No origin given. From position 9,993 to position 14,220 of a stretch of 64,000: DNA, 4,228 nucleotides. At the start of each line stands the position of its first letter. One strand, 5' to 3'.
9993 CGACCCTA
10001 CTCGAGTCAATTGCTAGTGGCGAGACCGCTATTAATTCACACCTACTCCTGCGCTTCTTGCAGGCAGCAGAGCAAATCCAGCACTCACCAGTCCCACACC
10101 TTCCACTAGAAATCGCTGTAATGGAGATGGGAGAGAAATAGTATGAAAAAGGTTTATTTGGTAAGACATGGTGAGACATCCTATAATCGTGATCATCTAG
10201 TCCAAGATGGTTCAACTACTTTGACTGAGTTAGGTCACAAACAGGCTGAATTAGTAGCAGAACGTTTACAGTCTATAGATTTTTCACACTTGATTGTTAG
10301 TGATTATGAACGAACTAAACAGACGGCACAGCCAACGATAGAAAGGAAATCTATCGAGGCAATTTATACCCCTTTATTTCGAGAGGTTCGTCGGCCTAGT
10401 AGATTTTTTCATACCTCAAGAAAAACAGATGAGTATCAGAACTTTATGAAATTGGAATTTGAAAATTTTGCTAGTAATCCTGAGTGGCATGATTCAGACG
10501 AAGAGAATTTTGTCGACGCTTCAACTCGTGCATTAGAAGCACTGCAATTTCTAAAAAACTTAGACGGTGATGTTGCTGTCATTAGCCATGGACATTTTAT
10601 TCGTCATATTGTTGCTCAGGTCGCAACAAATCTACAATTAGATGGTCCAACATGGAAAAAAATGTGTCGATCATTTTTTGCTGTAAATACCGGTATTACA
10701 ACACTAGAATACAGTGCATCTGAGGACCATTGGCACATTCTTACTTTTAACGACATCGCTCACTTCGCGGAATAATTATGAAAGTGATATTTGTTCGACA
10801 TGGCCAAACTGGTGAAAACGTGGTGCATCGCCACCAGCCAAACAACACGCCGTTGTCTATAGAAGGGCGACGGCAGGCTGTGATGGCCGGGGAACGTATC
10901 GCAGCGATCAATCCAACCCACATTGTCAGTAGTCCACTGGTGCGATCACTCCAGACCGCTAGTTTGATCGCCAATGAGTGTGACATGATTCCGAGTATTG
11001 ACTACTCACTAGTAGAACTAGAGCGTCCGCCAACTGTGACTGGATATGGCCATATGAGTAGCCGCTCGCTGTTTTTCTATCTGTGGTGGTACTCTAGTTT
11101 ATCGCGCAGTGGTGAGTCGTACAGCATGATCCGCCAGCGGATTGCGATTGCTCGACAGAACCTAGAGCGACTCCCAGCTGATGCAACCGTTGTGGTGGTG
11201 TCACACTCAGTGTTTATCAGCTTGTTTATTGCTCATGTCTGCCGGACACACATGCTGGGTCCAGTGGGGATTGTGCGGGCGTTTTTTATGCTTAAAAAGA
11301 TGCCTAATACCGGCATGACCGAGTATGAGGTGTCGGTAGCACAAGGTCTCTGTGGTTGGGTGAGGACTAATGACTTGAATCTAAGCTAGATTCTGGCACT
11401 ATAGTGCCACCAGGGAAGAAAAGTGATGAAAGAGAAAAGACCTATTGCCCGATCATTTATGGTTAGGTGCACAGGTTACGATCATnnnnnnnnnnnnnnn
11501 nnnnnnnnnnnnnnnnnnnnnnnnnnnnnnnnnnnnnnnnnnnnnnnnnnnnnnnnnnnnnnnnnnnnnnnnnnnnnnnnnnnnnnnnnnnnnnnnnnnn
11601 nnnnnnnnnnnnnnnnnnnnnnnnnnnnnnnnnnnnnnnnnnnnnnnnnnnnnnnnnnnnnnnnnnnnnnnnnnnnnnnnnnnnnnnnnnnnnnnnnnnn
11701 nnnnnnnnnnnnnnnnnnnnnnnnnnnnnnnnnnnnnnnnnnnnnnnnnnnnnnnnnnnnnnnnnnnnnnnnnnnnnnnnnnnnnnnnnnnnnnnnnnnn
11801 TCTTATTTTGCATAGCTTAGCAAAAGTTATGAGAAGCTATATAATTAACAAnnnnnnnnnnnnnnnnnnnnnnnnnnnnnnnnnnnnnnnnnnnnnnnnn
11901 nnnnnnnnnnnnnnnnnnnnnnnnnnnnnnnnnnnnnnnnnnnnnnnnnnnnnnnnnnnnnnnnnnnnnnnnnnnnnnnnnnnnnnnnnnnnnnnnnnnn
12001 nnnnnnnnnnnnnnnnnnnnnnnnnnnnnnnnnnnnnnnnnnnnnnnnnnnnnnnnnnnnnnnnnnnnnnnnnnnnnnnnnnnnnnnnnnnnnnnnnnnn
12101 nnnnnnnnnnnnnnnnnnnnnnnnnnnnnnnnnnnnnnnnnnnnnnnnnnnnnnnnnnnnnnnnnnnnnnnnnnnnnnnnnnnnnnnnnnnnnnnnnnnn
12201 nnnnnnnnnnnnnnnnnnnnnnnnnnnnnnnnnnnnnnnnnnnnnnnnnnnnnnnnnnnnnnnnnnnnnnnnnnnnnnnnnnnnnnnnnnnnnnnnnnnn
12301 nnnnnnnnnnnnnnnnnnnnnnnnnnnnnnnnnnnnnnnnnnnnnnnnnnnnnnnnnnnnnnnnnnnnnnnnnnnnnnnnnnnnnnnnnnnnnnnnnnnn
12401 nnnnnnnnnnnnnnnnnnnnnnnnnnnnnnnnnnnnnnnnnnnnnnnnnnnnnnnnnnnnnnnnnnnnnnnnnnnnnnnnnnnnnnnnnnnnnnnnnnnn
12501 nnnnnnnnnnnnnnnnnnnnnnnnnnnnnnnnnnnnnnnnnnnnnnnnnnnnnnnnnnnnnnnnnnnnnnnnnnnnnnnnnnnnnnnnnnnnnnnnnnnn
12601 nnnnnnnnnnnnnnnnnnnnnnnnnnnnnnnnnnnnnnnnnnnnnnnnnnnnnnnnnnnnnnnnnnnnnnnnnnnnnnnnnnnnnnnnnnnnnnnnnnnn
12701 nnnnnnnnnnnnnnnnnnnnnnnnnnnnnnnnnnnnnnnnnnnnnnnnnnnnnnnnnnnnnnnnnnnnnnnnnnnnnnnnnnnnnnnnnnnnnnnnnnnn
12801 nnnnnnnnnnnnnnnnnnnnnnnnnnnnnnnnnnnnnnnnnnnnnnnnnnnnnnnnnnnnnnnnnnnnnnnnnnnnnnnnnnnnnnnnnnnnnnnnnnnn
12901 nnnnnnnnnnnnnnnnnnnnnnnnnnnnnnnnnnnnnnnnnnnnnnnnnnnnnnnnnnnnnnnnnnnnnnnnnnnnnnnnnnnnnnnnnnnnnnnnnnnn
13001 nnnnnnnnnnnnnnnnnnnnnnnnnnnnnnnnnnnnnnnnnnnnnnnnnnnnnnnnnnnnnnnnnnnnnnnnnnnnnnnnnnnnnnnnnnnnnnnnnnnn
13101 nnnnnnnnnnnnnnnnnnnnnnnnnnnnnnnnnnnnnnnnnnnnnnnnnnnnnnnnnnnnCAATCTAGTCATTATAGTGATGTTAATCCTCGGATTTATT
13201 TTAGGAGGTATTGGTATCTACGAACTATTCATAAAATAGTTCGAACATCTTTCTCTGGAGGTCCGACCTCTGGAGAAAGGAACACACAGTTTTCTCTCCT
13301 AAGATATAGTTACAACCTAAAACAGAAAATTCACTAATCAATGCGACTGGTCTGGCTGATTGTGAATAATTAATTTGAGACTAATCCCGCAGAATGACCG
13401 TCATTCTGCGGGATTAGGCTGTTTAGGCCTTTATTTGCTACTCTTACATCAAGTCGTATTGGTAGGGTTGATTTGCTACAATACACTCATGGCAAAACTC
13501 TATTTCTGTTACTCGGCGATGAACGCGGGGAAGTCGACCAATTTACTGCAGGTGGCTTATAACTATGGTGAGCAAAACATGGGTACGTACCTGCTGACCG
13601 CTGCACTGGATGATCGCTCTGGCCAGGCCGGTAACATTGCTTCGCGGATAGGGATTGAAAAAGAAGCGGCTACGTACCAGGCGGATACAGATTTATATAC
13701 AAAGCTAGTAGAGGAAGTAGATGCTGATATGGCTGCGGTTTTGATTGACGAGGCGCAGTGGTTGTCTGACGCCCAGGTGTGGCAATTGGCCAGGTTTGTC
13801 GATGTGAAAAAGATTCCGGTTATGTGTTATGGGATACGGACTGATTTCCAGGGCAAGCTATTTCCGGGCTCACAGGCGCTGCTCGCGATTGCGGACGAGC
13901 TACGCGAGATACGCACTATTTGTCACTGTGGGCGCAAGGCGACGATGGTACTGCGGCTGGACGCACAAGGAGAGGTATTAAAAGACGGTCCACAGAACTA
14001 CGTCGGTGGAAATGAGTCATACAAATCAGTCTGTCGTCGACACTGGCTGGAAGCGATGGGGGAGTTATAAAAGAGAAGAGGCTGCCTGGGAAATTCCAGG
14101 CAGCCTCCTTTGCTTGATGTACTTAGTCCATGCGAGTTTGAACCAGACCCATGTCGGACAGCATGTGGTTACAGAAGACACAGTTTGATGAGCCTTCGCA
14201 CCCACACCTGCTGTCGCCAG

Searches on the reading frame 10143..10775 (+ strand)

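Call 72: search_protein_families(library=pfam, proteins=[window:10143-10775:+], max_evalue=0.00001)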
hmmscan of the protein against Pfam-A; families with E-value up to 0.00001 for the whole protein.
window:10143-10775:+ (210 aa): 1 family
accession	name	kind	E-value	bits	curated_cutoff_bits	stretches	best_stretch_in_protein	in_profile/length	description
PF00300.27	His_Phos_1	-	2.1e-30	106.3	21.7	1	4-204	1-193/194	Histidine phosphatase superfamily (branch 1)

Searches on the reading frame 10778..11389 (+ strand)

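Call 72: search_protein_families(library=pfam, proteins=[window:10778-11389:+], max_evalue=0.00001)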
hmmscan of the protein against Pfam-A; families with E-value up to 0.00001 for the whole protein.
window:10778-11389:+ (203 aa): 1 family
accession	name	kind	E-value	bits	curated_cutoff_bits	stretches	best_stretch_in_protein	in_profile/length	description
PF00300.27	His_Phos_1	-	7.3e-26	91.5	21.7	1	3-157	1-161/194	Histidine phosphatase superfamily (branch 1)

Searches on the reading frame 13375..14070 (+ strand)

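Call 72: search_protein_families(library=pfam, proteins=[window:13375-14070:+], max_evalue=0.00001)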
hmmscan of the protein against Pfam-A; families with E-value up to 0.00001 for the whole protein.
window:13375-14070:+ (231 aa): 2 families
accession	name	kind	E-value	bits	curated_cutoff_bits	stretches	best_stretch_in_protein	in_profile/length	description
PF00265.24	TK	-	3.3e-48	164.3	20.6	1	40-224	1-176/176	Thymidine kinase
PF13401.12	AAA_22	-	1e-05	26.3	27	0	45-153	10-122/130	AAA domain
